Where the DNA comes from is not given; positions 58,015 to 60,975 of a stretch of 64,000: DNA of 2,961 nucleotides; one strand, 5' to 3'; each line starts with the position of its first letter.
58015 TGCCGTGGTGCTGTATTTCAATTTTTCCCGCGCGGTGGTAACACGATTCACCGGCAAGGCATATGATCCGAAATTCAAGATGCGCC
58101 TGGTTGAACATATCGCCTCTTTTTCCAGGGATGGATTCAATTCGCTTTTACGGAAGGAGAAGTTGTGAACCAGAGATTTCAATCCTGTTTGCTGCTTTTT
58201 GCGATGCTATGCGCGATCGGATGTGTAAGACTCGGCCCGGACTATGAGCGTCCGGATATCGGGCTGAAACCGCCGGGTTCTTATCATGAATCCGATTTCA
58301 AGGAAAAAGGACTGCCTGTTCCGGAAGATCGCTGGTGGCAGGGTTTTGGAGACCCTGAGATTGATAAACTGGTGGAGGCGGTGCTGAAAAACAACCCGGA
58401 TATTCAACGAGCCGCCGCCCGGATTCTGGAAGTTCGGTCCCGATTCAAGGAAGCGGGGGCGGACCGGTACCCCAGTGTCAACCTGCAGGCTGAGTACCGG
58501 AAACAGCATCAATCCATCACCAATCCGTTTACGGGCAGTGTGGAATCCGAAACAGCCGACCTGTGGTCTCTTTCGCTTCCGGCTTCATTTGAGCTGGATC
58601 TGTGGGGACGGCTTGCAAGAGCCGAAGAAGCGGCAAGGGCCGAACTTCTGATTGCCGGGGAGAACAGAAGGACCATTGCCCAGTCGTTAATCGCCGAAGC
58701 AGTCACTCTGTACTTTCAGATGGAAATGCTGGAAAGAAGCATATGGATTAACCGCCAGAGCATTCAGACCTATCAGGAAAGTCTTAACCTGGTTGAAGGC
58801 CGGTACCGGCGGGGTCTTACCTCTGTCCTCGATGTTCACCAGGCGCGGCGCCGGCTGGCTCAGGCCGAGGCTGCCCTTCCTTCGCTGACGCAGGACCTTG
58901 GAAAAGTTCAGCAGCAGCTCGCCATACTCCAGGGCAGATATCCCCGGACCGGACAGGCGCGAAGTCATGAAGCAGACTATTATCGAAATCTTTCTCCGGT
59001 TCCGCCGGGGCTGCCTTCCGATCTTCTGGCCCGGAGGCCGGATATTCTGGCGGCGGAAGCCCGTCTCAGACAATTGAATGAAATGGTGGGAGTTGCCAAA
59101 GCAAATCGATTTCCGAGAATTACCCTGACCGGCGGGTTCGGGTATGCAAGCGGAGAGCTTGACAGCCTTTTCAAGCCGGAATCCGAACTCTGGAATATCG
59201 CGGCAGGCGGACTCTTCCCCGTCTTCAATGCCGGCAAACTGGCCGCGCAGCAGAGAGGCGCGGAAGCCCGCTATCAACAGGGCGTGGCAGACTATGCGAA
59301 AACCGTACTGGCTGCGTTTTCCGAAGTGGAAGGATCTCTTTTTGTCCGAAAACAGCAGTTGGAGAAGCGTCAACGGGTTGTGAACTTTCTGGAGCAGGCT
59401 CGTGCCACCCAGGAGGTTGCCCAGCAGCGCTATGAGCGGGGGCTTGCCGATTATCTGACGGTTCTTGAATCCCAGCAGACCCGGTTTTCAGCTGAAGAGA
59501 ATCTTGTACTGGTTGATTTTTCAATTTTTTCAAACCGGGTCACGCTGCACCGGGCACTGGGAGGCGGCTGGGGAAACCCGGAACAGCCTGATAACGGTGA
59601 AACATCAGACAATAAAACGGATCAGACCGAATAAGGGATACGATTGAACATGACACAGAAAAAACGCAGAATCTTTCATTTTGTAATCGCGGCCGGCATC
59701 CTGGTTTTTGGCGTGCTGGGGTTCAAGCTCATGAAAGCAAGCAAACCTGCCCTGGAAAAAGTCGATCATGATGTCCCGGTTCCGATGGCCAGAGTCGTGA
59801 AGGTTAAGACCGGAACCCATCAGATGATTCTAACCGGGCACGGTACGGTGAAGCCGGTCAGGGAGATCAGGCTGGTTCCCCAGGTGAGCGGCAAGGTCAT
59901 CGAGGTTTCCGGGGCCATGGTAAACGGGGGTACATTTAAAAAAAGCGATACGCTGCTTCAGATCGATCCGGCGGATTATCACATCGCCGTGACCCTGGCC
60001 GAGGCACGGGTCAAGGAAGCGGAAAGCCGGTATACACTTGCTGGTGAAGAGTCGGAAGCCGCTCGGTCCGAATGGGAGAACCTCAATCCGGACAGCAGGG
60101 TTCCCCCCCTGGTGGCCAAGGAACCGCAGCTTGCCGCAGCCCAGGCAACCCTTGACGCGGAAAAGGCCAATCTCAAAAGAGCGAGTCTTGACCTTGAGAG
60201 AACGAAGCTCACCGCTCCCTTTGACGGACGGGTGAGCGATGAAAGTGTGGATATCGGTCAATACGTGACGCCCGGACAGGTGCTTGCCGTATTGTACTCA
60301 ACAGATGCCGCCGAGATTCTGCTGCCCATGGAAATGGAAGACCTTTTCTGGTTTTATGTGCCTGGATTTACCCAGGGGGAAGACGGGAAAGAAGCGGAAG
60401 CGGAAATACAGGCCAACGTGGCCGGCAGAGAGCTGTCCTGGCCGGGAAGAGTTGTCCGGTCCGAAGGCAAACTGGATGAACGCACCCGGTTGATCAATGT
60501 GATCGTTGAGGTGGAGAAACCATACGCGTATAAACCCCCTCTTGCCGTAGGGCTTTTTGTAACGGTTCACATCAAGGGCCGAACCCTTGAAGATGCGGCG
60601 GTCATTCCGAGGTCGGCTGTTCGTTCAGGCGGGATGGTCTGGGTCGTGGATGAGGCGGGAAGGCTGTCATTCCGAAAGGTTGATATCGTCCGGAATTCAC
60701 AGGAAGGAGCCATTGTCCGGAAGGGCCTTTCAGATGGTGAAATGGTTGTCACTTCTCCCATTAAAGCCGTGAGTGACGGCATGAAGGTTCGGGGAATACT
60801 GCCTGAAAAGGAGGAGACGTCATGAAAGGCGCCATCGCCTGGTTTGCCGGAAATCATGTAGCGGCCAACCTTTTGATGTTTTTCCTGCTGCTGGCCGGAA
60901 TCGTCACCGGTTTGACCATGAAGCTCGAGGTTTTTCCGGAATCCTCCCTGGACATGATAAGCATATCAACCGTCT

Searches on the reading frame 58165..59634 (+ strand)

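Call 66: search_protein_families(library=ncbifam, proteins=[window:58165-59634:+], max_evalue=1e-25)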
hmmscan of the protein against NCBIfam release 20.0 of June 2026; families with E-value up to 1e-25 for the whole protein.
window:58165-59634:+ (489 aa): 8 families
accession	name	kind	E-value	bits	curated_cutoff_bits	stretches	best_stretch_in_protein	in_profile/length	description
TIGR01845.1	outer_NodT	subfamily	2.2e-104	349.8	210.05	1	13-468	3-460/460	efflux transporter outer membrane subunit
NF007347.1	PRK09837.1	subfamily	2.1e-74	251.1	598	1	11-469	9-459/461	Cu(I)/Ag(I) efflux RND transporter outer membrane protein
NF033143.1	efflux_OM_AdeK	equivalog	1.2e-56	192.4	900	1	37-469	38-462/480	multidrug efflux RND transporter AdeIJK outer membrane channel subunit AdeK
NF033142.1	efflux_OM_AdeC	exception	1.3e-45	155.9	975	1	53-469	51-462/465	multidrug efflux RND transporter AdeABC outer membrane channel subunit AdeC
NF007390.0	PRK09915.1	equivalog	1.4e-36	126.3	597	1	7-469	11-479/488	MdtP family multidrug efflux transporter outer membrane subunit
NF008524.1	PRK11459.1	equivalog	7.9e-32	110.7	650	1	53-469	54-476/478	multidrug resistance outer membrane protein MdtQ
NF047721.1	ToxDrgExpTdeA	equivalog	9.4e-29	100.6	550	1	54-467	47-451/455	toxin/drug exporter TdeA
TIGR01844.1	type_I_sec_TolC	subfamily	9.2e-28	97.4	225.15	1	71-466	10-398/414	TolC family outer membrane protein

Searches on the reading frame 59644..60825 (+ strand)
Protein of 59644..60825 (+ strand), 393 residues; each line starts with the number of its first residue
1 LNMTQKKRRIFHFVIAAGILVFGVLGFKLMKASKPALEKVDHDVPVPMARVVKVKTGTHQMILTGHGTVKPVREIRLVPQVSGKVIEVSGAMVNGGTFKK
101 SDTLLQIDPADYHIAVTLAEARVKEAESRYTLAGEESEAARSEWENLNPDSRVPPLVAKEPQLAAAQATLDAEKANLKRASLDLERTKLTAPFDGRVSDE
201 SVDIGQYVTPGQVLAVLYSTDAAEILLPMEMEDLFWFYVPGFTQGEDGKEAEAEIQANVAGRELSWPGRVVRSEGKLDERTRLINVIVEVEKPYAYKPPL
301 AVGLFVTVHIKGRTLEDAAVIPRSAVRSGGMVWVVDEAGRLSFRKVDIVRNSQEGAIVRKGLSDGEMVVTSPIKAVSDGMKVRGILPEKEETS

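Call 66: search_protein_families(library=ncbifam, proteins=[window:59644-60825:+], max_evalue=1e-25)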
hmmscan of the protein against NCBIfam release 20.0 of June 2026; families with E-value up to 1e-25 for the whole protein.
window:59644-60825:+ (393 aa): 2 families
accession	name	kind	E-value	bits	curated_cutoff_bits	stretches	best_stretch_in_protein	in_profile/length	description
TIGR01730.1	RND_mfp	subfamily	1.7e-51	175.1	94.9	1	51-383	3-320/322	efflux RND transporter periplasmic adaptor subunit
NF008589.1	PRK11556.1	equivalog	8.4e-29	100.7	391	1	51-384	61-387/392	MdtA/MuxA family multidrug efflux RND transporter periplasmic adaptor subunit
